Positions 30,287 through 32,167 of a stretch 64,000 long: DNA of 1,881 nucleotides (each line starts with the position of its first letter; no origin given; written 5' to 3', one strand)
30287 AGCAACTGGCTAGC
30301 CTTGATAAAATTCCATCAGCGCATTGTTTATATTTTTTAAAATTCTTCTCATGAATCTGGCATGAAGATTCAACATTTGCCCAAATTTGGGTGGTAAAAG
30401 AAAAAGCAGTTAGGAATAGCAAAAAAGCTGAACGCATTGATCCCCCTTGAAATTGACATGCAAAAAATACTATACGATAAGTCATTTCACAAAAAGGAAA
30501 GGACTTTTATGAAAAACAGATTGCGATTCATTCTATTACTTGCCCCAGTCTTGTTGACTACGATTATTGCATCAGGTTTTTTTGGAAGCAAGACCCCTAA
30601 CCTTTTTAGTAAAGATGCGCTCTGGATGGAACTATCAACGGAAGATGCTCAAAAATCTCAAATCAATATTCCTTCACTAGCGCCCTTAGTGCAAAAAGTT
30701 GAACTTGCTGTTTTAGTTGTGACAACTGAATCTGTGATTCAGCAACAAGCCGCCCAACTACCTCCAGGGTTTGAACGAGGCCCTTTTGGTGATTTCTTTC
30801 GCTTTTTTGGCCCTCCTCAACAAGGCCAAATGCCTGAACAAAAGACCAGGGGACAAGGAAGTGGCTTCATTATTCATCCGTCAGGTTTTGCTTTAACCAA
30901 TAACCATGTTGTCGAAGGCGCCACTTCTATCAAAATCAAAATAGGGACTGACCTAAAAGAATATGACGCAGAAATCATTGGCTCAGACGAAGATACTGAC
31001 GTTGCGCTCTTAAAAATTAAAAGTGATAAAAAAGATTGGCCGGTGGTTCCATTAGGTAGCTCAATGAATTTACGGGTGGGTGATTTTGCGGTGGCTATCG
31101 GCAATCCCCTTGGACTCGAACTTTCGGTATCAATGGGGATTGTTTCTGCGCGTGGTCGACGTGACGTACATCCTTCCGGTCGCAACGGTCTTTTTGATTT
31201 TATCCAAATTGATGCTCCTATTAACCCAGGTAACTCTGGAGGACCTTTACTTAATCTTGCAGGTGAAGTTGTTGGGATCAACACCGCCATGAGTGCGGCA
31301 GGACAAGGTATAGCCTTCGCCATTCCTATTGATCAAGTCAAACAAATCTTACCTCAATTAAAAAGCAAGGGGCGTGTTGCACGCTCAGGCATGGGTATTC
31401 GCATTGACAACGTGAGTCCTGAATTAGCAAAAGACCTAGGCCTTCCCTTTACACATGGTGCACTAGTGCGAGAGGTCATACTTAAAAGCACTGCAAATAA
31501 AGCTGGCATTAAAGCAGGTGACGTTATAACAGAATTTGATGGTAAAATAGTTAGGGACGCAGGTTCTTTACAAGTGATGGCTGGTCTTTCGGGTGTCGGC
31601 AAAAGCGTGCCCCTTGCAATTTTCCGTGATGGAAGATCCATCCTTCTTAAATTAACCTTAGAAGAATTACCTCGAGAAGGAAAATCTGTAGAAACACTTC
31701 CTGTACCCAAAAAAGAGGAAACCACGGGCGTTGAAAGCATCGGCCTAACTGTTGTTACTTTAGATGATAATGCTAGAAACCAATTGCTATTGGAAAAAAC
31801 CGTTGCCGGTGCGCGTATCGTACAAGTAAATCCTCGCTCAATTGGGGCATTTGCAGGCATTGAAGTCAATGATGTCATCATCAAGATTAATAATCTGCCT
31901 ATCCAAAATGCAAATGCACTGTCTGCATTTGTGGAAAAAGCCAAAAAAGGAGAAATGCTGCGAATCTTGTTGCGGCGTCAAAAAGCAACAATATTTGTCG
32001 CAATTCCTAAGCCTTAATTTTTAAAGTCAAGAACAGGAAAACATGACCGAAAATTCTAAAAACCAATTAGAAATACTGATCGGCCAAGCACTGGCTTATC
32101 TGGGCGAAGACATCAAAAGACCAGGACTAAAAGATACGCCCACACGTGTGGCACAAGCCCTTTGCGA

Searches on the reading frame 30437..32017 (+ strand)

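Call 52: search_protein_families(library=pfam, proteins=[window:30437-32017:+], max_evalue=0.00001)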
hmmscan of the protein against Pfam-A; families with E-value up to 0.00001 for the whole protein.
window:30437-32017:+ (526 aa): 5 families
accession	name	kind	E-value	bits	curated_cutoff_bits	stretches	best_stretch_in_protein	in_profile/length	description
PF13365.12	Trypsin_2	-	2.1e-34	119.8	27.6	1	141-281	1-144/144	Trypsin-like peptidase domain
PF00089.32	Trypsin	-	4.6e-18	66.3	20.6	1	141-303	27-218/220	Trypsin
PF13180.12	PDZ_2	-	7.3e-18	65.1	27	1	318-407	2-79/80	PDZ domain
PF00595.29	PDZ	-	1.1e-15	58.1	23.2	2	315-395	8-80/81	PDZ domain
PF17820.7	PDZ_6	-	7.6e-14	51.6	27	1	461-514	2-54/54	PDZ domain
